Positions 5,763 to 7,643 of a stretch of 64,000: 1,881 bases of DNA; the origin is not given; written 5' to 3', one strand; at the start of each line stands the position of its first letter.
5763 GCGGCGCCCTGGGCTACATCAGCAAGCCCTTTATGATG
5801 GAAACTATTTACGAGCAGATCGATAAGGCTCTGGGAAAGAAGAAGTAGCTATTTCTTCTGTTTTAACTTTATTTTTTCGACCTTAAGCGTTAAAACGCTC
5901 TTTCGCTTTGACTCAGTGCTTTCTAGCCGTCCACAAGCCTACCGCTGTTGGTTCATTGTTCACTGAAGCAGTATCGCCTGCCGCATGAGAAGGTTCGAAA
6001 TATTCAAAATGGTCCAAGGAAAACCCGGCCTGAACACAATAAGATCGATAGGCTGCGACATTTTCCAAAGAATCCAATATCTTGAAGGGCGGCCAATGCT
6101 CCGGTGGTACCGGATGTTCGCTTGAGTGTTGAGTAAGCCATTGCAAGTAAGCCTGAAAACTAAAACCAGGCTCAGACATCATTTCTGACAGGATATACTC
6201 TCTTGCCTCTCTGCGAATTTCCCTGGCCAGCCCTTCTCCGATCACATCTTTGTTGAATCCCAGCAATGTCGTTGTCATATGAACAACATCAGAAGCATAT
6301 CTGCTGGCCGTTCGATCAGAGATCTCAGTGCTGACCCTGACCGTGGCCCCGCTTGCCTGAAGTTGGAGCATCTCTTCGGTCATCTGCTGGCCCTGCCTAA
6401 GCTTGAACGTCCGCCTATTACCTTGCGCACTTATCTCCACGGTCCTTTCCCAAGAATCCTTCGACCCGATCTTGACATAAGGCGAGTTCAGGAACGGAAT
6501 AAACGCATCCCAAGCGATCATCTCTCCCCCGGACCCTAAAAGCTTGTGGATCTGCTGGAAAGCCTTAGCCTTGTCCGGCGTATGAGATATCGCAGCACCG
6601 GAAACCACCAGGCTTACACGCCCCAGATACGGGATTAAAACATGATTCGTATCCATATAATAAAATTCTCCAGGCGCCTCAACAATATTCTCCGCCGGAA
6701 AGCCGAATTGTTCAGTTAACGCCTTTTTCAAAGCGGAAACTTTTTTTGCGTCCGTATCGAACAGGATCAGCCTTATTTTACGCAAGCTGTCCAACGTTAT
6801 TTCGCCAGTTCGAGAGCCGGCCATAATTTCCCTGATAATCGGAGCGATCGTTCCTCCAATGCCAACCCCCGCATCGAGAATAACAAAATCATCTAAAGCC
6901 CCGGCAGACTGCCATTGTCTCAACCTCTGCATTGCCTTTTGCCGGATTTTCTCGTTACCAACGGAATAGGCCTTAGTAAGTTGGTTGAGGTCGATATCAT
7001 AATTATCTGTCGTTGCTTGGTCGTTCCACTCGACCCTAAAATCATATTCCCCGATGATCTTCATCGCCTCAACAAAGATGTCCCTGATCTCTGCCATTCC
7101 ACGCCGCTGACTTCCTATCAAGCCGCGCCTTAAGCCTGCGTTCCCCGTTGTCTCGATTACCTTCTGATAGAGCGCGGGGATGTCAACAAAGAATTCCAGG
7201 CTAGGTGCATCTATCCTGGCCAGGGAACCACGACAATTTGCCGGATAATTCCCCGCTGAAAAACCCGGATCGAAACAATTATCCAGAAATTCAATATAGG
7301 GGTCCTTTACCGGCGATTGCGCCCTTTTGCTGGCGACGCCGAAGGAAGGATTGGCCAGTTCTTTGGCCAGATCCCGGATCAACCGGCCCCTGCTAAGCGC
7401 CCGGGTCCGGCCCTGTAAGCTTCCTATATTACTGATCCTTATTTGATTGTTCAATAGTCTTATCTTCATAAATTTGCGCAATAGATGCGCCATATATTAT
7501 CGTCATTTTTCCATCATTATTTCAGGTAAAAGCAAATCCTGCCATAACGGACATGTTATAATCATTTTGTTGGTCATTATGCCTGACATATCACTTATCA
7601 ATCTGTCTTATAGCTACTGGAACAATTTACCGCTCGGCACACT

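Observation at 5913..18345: Island of five radical-SAM enzymes, three glycosyltransferases, a methyltransferase and a U32-like protein that fits no pathway I can name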

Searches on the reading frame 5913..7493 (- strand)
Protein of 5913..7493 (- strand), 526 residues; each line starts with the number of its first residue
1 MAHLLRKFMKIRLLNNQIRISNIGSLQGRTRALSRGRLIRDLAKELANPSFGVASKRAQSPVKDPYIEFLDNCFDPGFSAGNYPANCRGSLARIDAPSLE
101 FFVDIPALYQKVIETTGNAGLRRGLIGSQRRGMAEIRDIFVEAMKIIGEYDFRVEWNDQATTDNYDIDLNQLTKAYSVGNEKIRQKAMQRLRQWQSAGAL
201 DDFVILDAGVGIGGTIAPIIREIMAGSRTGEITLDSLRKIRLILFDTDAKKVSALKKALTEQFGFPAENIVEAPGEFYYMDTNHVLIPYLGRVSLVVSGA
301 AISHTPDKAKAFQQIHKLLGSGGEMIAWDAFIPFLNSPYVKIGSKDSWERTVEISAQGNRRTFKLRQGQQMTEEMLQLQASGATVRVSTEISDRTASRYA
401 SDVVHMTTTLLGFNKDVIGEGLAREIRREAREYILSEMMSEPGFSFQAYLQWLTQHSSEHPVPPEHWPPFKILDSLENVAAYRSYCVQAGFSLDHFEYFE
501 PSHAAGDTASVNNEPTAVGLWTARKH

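Call 3: search_protein_families(library=pfam, proteins=[window:5913-7493:-], max_evalue=0.01)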
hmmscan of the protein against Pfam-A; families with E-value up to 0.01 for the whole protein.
window:5913-7493:- (526 aa): 1 family
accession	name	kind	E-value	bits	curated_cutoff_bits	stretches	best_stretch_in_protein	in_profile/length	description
PF08242.18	Methyltransf_12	-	0.0031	18.6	30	0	208-324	3-97/98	Methyltransferase domain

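Call 4: search_protein_families(library=ncbifam, proteins=[window:5913-7493:-], max_evalue=0.01)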
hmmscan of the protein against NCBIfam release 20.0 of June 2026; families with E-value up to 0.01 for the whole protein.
window:5913-7493:- (526 aa): 1 family
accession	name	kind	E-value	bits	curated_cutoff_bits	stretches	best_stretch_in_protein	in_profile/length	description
NF040539.1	AST_met_ArsM_2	exception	0.0019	18.1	240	1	157-333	14-168/262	putative arsinothricin biosynthesis methyltransferase ArsM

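Call 44: search_solved_structures(query=window:5913-7493:-, max_evalue=1)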
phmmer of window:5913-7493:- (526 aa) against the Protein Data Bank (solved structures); distinct sequences matched with E-value up to 1: 3.
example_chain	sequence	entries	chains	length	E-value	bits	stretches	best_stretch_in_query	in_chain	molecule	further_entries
5evj_A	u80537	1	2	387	0.012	17.5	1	259-332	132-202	Arsenite methyltransferase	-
8jmw_A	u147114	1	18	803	0.095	14.5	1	304-384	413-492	S8 family serine peptidase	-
8xt7_A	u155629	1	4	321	0.73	11.6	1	261-332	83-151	Arsenite methyltransferase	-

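Call 47: find_homologous_proteins(query=window:5913-7493:-, max_evalue=0.001)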
Query window:5913-7493:- (526 aa): 1 proteins with E <= 0.001 among 8000 candidates.
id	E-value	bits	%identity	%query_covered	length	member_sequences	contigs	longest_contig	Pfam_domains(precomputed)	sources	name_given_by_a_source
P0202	0.0e+0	1110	100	93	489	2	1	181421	-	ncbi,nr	ncbi:MAG: class I SAM-dependent methyltransferase [Candidatus Saganbacteria bacterium]|nr:class I SA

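Call 58: search_protein_representatives(protein=window:5913-7493:-)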
Query: 526 residues. Proteins with E-value up to 0.001 (for the whole library): 54; up to 1e-10: 26; up to 1e-30: 8. The best 54 are listed.
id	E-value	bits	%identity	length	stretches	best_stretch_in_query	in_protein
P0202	0.0e+00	1109.6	100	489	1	38-526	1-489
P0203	1.7e-83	297.5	35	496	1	35-511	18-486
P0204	5.4e-72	259.5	34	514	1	30-524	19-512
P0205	2.4e-37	145.2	25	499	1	36-492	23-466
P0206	6.0e-37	143.9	29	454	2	40-335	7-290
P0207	6.7e-36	140.4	26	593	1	38-508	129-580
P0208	6.2e-35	137.3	27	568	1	7-502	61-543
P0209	4.3e-33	131.2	28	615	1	39-499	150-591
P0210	1.3e-30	123.0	26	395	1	136-493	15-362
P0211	1.2e-29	119.8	29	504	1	44-501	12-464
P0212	3.7e-29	118.2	29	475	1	38-492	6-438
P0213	6.6e-20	87.7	29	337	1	33-341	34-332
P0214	1.3e-18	83.4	29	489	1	80-383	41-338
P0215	1.7e-16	76.4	30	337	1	204-501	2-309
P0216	4.8e-16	74.9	50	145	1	33-118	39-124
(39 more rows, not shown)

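Call 61: search_solved_structures(query=A4, max_evalue=1)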
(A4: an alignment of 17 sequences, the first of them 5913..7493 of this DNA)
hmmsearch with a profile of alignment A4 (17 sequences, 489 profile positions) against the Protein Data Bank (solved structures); distinct sequences matched with E-value up to 1: 45.
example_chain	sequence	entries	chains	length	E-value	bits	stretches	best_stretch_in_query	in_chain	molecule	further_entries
8xt7_A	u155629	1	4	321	7.8e-05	24.8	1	169-304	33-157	Arsenite methyltransferase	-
6cca_A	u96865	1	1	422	0.00025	23.1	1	145-291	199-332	DisA protein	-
3dtn_A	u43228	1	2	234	0.00041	22.4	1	209-296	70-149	Putative Methyltransferase MM_2633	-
4r6w_A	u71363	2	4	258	0.00044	22.3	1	256-298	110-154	Phosphoethanolamine N-methyltransferase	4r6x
9fce_A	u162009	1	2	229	0.00045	22.3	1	172-291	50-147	SAM dependent methyltransferase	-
7v2s_A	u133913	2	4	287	0.00078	21.5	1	137-291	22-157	Methyltranfer_dom domain-containing protein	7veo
4fr0_A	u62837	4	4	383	0.0023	19.9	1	207-297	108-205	Arsenic methyltransferase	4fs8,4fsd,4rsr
4kw7_A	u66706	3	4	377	0.0024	19.8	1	207-297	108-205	Arsenic methyltransferase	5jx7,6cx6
5eg5_A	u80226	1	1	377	0.0026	19.8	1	207-297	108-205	Arsenic methyltransferase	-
4htf_A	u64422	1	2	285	0.0028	19.6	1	157-293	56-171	S-adenosylmethionine-dependent methyltransferase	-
8joz_A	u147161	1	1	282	0.003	19.5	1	157-293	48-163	tRNA 5-carboxymethoxyuridine methyltransferase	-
5mpt_A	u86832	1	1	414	0.0052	18.7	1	147-229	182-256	Citrinin polyketide synthase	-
8x8i_A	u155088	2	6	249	0.0058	18.6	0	254-293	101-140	Malonyl-[acyl-carrier protein] O-methyltransferase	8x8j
6kjg_A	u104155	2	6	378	0.0099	17.8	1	163-291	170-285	Dual-functional monooxygenase/methyltransferase psoF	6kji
5thy_A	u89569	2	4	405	0.025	16.5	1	138-195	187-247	CurJ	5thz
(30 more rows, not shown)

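Call 62: search_protein_families(library=pfam, alignment_id=A4, max_evalue=0.01)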
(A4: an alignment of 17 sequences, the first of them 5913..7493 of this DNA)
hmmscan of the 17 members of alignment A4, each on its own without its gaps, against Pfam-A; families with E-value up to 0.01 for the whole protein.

A. member 1, window:5913-7493:- (526 aa): 1 family
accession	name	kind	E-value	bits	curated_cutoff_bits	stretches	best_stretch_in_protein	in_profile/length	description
PF08242.18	Methyltransf_12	-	0.0031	18.6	30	0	208-324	3-97/98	Methyltransferase domain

B. families by the number of members that match (of 17 scanned): 14 families
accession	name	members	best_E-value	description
PF08242.18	Methyltransf_12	15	1.5e-10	Methyltransferase domain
PF13847.12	Methyltransf_31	13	1.2e-11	Methyltransferase domain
PF08241.18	Methyltransf_11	12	9.3e-09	Methyltransferase domain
PF13649.12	Methyltransf_25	12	1.5e-08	Methyltransferase domain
PF13489.12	Methyltransf_23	10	4.9e-06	Methyltransferase domain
PF01209.24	Ubie_methyltran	3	1.7e-05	ubiE/COQ5 methyltransferase family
PF10017.15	Methyltransf_33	3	0.00027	Histidine-specific methyltransferase, SAM-dependent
PF02636.23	Methyltransf_28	2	0.0026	Putative S-adenosyl-L-methionine-dependent methyltransferase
PF23525.1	Methyltransf_36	1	0.00078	AprA MT2-like domain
PF20922.3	Anamorsin_N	1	0.0028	Anamorsin, N-terminal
PF17334.7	CsgA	1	0.003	Minor curli fiber component A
PF02353.26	CMAS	1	0.0088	Mycolic acid cyclopropane synthetase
PF06148.17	COG2_N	1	0.009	COG2 N-terminal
PF01564.23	Spermine_synth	1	0.0093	Spermine/spermidine synthase domain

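Call 76: search_protein_families(library=padloc, proteins=[window:5913-7493:-], max_evalue=0.001)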
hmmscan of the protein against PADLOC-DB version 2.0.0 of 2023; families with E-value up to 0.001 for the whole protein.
window:5913-7493:- (526 aa): 0 families

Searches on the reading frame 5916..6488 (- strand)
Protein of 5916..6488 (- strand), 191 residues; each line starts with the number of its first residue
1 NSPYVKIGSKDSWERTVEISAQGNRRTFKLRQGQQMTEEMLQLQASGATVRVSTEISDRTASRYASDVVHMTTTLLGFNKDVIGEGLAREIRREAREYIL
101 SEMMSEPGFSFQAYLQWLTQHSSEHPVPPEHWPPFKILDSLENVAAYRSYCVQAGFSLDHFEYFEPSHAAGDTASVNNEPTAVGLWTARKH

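Call 85: search_protein_families(library=pfam, proteins=[window:5916-6488:-], max_evalue=5)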
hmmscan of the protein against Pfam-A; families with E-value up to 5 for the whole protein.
seq(191 aa): 0 families
